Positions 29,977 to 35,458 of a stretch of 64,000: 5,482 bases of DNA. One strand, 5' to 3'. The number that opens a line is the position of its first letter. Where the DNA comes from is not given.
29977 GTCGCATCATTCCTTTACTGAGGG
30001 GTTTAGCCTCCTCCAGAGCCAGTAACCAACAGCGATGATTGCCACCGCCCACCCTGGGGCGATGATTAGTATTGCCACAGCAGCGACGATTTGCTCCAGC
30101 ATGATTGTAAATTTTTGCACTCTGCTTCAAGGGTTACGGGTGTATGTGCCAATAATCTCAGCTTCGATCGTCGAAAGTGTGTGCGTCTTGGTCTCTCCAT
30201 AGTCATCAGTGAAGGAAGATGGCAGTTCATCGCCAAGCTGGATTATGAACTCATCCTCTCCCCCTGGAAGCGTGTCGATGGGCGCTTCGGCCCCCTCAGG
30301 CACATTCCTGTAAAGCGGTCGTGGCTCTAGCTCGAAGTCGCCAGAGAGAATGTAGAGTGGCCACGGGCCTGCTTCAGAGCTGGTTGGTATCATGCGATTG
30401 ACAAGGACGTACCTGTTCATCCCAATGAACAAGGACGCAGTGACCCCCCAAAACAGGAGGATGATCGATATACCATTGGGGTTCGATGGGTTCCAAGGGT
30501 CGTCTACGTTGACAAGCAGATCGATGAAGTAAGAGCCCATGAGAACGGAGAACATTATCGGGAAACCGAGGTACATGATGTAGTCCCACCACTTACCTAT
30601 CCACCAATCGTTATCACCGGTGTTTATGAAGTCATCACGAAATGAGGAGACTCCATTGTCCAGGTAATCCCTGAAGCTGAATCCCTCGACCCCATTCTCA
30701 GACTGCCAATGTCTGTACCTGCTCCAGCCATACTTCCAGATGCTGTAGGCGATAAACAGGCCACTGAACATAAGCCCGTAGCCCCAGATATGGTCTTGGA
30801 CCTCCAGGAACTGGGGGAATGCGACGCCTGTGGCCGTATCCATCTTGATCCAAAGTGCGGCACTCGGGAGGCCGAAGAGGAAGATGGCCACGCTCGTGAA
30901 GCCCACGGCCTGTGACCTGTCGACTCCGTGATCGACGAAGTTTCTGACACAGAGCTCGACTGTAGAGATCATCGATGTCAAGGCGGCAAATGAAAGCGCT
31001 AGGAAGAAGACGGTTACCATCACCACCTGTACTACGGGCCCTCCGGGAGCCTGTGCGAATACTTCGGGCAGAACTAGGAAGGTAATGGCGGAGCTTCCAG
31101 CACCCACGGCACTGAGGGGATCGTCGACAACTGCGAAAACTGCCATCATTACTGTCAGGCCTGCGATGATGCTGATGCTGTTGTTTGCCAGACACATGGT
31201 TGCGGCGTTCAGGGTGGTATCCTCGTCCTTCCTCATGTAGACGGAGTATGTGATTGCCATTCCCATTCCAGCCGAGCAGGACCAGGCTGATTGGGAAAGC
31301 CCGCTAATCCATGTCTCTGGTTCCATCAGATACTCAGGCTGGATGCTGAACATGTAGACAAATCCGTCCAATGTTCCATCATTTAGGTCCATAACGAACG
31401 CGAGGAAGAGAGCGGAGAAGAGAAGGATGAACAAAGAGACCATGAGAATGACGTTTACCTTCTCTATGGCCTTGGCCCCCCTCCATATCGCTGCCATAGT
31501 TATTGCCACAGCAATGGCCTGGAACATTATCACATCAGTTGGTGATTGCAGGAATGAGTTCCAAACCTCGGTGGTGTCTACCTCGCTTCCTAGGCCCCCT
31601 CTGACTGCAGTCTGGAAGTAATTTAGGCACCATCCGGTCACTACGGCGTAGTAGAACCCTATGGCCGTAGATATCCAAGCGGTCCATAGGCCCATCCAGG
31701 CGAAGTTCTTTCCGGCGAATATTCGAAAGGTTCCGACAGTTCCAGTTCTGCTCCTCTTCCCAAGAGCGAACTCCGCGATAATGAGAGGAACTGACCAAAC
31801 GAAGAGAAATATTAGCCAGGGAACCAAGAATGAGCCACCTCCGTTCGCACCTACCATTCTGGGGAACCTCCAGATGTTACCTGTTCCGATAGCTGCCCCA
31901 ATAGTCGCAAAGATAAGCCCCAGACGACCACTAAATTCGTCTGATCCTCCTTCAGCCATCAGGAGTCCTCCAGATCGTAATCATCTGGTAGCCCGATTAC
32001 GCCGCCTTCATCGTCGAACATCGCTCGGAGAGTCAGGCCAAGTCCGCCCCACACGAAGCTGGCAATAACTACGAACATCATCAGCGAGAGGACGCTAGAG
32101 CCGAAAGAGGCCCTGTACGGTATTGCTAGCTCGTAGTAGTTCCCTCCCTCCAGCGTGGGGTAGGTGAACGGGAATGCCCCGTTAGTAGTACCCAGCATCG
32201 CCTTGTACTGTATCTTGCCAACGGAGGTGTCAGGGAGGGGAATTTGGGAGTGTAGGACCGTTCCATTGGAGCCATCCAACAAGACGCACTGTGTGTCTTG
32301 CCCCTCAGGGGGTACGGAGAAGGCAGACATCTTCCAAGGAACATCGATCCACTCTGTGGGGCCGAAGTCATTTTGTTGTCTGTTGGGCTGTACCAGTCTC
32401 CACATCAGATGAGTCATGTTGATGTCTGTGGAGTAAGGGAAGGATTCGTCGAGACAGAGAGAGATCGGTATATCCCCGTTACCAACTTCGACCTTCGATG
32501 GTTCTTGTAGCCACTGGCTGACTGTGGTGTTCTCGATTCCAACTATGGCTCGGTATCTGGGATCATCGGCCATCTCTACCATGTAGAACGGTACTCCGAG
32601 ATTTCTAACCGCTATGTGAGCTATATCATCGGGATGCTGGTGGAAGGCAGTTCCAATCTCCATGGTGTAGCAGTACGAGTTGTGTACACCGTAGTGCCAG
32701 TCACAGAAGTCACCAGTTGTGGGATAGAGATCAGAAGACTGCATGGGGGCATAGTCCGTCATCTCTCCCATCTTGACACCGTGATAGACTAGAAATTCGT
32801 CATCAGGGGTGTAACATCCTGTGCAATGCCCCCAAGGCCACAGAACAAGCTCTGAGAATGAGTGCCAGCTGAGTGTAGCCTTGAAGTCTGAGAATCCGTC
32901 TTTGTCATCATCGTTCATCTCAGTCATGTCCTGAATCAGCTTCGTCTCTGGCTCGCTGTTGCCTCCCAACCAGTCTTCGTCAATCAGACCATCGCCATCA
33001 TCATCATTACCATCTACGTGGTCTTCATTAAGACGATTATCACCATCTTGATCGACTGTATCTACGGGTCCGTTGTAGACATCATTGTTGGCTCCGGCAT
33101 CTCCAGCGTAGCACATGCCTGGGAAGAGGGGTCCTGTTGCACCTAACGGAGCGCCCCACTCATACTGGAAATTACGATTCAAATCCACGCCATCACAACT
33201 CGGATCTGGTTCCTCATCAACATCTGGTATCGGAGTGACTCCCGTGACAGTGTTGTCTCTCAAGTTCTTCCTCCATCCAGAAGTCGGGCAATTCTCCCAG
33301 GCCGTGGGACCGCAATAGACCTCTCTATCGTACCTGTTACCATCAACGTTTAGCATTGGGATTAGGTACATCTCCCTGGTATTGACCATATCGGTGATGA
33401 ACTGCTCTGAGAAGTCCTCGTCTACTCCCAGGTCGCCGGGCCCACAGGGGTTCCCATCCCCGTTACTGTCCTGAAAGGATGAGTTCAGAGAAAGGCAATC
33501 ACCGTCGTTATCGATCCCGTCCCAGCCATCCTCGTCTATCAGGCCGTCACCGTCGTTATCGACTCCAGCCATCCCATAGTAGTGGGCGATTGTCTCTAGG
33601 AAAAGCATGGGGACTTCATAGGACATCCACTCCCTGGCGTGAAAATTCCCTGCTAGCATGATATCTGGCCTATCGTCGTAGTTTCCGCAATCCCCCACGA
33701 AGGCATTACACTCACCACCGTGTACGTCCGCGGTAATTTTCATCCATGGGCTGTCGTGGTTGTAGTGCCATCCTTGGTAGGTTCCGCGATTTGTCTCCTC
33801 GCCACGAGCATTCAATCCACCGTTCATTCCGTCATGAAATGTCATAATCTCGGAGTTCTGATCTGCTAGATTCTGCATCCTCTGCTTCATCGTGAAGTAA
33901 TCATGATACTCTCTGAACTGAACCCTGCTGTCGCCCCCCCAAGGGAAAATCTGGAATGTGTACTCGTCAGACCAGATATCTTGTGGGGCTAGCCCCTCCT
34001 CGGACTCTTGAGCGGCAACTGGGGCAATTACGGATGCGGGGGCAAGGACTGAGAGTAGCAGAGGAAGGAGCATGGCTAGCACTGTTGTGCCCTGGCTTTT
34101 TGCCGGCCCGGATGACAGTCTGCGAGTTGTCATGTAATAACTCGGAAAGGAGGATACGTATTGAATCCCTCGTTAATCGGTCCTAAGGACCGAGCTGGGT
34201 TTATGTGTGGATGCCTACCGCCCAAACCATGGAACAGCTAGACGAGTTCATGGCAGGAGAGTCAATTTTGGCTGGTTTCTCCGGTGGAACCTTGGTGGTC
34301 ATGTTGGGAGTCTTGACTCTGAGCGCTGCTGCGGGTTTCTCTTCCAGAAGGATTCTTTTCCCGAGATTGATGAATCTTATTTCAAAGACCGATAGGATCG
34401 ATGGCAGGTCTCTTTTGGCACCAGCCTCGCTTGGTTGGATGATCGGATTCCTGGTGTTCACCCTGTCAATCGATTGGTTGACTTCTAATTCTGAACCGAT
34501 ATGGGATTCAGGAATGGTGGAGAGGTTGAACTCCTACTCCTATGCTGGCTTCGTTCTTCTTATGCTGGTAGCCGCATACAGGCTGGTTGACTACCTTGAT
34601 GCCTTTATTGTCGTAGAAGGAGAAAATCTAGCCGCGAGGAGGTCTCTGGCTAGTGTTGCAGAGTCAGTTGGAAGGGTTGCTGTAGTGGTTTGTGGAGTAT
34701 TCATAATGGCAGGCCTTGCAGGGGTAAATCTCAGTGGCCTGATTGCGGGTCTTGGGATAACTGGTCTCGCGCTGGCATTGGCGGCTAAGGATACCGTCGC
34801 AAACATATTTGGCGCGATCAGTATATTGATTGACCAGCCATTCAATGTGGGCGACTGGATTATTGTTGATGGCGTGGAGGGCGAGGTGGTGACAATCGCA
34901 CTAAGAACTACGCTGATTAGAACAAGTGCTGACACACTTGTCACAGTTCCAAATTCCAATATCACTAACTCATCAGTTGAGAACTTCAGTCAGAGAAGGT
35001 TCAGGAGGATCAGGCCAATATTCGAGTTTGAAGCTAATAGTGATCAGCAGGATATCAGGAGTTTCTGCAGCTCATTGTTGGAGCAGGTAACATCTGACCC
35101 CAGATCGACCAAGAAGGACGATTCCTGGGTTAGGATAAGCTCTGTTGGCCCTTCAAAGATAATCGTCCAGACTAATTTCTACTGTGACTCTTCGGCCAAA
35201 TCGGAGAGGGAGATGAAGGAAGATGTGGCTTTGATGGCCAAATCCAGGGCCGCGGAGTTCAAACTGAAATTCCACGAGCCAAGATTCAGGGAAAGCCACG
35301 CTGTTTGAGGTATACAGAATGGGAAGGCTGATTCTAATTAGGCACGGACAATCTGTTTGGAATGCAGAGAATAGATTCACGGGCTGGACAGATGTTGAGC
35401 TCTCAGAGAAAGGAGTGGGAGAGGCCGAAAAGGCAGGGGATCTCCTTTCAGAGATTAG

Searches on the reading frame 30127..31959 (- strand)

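Call 66: search_protein_families(library=pfam, proteins=[window:30127-31959:-], max_evalue=0.00001)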
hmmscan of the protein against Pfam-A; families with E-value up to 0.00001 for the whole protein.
window:30127-31959:- (610 aa): 1 family
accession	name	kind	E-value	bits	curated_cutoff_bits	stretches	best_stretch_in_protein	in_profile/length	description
PF00209.24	SNF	-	6.9e-47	160.8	27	2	7-123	2-117/524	Sodium:neurotransmitter symporter family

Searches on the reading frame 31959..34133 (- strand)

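Call 66: search_protein_families(library=pfam, proteins=[window:31959-34133:-], max_evalue=0.00001)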
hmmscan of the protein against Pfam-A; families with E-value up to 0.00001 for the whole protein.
window:31959-34133:- (724 aa): 1 family
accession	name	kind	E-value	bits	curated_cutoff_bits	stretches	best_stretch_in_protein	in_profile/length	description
PF00246.29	Peptidase_M14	-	4.2e-29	102.5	21.6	1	245-506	82-278/286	Zinc carboxypeptidase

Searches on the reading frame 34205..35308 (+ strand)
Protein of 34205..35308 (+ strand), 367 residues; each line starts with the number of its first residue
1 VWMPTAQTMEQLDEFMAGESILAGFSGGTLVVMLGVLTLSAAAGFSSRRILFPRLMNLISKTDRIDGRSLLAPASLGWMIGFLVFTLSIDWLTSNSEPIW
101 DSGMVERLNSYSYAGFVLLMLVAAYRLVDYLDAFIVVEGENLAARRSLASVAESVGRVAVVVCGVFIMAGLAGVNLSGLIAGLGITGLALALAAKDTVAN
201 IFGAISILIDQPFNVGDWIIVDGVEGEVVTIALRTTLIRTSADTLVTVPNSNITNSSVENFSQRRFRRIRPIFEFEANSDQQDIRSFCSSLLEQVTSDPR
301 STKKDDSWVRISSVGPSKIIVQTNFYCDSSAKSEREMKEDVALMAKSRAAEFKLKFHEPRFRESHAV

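Call 66: search_protein_families(library=pfam, proteins=[window:34205-35308:+], max_evalue=0.00001)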
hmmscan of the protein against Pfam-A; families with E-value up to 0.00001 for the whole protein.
window:34205-35308:+ (367 aa): 1 family
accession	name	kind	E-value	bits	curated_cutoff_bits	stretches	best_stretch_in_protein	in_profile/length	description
PF00924.24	MS_channel_2nd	-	1e-21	77.2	20.2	1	196-262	1-67/68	Mechanosensitive ion channel, beta-domain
